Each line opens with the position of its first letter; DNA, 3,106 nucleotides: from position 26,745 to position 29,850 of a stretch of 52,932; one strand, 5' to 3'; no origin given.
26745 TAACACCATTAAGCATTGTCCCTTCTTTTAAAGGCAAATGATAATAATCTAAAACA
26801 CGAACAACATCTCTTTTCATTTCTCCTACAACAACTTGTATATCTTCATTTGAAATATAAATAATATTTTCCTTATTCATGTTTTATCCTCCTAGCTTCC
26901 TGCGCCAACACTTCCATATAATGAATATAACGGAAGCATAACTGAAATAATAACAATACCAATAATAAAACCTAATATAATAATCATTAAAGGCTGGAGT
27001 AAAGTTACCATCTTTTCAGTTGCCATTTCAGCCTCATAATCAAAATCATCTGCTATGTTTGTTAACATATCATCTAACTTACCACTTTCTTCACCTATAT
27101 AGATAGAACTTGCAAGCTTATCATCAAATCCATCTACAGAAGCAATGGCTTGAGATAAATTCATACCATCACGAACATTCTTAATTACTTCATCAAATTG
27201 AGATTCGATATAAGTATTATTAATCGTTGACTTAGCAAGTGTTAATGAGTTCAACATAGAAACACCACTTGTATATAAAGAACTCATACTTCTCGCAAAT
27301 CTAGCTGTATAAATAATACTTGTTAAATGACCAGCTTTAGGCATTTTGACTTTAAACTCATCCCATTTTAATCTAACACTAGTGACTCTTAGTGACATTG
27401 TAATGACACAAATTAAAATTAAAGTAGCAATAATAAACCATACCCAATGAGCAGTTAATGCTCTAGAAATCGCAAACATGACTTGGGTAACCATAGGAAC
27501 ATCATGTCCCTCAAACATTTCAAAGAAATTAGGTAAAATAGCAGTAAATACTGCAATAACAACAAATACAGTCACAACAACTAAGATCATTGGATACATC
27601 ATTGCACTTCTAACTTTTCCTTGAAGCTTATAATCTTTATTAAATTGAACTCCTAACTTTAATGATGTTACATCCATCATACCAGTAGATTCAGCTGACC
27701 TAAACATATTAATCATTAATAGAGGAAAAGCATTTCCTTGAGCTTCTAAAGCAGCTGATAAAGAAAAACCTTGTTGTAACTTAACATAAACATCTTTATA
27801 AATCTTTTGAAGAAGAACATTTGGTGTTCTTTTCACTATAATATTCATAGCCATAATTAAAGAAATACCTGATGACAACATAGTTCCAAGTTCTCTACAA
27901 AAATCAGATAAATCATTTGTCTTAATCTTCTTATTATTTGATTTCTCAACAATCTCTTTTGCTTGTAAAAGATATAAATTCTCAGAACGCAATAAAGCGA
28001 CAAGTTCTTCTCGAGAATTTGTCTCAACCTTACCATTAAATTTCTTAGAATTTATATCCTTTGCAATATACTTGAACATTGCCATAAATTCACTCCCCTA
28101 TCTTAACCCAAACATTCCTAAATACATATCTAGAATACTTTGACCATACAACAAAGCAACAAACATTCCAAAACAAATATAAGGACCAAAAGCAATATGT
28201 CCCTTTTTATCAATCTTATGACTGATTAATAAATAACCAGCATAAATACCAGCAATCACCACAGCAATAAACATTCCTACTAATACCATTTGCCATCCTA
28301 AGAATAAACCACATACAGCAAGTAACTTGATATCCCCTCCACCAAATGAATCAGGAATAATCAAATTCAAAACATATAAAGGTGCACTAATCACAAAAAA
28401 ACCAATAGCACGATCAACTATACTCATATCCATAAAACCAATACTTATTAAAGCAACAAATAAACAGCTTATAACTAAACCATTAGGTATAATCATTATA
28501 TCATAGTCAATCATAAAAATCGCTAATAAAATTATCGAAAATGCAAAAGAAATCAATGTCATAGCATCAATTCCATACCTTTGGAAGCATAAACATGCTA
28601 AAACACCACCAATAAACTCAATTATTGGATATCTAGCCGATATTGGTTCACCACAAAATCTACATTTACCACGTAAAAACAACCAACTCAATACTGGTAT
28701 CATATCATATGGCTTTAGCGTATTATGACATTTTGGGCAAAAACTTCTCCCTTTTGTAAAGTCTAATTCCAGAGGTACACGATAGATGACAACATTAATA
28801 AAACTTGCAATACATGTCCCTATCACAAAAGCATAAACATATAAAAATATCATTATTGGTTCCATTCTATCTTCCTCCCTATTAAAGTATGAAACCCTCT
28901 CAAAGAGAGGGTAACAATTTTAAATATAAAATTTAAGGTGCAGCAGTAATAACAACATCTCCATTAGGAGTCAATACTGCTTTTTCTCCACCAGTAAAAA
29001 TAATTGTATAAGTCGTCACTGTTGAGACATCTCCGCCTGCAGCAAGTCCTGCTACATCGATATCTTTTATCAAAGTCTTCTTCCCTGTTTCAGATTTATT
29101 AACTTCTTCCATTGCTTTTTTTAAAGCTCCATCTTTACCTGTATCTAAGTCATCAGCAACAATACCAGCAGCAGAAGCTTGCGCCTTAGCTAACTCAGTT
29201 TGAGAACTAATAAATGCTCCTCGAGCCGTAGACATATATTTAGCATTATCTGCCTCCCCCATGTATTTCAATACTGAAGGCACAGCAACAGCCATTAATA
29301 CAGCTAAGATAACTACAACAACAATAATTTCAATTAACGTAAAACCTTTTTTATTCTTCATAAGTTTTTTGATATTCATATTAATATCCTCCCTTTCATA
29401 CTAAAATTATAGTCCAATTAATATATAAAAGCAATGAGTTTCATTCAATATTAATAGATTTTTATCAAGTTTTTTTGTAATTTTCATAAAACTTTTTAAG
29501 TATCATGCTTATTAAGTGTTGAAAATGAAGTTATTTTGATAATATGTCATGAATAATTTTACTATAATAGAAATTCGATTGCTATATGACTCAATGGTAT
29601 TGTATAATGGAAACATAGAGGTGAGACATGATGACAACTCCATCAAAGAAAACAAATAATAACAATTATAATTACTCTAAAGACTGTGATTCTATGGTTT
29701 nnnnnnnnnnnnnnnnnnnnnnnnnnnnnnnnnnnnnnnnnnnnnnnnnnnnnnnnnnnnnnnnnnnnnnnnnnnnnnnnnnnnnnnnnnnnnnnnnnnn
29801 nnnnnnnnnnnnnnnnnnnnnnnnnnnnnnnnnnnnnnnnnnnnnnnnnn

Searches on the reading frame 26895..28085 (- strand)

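Call 12: search_protein_families(library=pfam, proteins=[window:26895-28085:-], max_evalue=0.001)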
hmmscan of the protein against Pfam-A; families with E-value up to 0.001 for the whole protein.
window:26895-28085:- (397 aa): 1 family
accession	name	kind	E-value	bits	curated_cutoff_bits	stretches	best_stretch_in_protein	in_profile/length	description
PF00482.28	T2SSF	-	1.1e-47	161.6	25.2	2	263-385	1-125/125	Type II secretion system (T2SS), protein F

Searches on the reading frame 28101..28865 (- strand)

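Call 12: search_protein_families(library=pfam, proteins=[window:28101-28865:-], max_evalue=0.001)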
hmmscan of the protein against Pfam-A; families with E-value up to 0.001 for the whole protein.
window:28101-28865:- (255 aa): 2 families
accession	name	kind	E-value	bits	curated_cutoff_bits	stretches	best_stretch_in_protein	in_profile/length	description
PF06750.18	A24_N_bact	-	9.9e-32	109.3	23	1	14-96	1-83/84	Bacterial Peptidase A24 N-terminal domain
PF01478.23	Peptidase_A24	-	1.5e-13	51.5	26.5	1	108-209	2-103/104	Type IV leader peptidase family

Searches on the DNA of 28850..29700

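Call 73: search_rna_families(source=window, start=28850, end=29700, threshold=evalue, max_evalue=1)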
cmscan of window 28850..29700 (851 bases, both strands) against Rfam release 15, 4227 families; matches with E-value up to 1: 2.
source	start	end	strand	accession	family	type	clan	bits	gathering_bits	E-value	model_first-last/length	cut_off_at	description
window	29083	29164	-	RF00152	SNORD79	Gene; snRNA; snoRNA; CD-box;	CL00069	25.3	47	0.14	1-83/83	no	Small nucleolar RNA SNORD79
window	29264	29330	-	RF00673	mir-217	Gene; miRNA;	-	22.6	70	0.23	1-93/93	no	mir-217 microRNA precursor family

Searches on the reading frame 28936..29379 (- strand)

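Call 12: search_protein_families(library=pfam, proteins=[window:28936-29379:-], max_evalue=0.001)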
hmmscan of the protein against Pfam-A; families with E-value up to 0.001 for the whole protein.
window:28936-29379:- (148 aa): 1 family
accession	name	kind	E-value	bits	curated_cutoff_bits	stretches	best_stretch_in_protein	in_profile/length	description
PF07963.17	N_methyl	-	6e-10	38.7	21.2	1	7-32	1-26/27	Prokaryotic N-terminal methylation motif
